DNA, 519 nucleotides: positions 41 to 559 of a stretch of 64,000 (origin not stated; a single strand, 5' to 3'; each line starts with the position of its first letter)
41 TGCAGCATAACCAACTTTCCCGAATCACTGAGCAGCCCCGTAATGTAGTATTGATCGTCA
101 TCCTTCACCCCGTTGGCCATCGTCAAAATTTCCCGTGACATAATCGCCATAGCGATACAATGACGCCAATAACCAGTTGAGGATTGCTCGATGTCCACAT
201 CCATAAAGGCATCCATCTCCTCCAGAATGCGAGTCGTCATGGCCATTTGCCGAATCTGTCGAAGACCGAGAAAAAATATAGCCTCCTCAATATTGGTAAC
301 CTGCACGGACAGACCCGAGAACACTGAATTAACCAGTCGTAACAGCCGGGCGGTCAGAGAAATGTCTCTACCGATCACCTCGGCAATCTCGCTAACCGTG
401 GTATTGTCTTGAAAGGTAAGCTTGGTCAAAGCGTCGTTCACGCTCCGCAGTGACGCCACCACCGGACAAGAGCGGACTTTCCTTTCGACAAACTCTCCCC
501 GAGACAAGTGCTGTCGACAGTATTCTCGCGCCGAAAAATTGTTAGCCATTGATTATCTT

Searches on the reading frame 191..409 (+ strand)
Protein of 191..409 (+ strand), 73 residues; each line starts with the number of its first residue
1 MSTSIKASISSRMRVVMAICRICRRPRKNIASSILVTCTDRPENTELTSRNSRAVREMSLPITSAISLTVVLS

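Call 90: search_protein_families(library=pfam, alignment_id=A6, max_evalue=0.01)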
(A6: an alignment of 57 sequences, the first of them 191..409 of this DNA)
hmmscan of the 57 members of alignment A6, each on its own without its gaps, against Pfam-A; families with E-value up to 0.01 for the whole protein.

A. member 1, window:191-409:+ (73 aa): 0 families

B. families by the number of members that match (of 57 scanned): 16 families
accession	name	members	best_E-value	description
PF00460.25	Flg_bb_rod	2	2.4e-05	Flagella basal body rod protein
PF04074.18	DUF386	1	1e-37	YhcH/YjgK/YiaL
PF00542.24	Ribosomal_L12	1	6.4e-31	Ribosomal protein L7/L12 C-terminal domain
PF01313.24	Bac_export_3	1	4.7e-24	Bacterial export proteins, family 3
PF02049.23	FliE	1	1.8e-23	Flagellar hook-basal body complex protein FliE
PF01052.25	FliMN_C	1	1.2e-21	Type III flagellar switch regulator (C-ring) FliN C-term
PF05130.17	FlgN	1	5.1e-21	FlgN protein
PF16320.10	Ribosomal_L12_N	1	1.4e-20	Ribosomal protein L7/L12 dimerisation domain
PF03748.19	FliL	1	6.4e-18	Flagellar basal body-associated protein FliL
PF04347.18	FliO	1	1.2e-12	Flagellar biosynthesis protein, FliO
PF06429.18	Flg_bbr_C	1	4.9e-12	Flagellar basal body rod FlgEFG protein C-terminal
PF02050.21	FliJ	1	4.6e-05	Flagellar FliJ protein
PF10135.14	Rod-binding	1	0.00057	Rod binding protein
PF05552.17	MS_channel_1st_1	1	0.0012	Mechanosensitive ion channel, conserved TM helix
PF13376.11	OmdA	1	0.0016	Bacteriocin-protection, YdeI or OmpD-Associated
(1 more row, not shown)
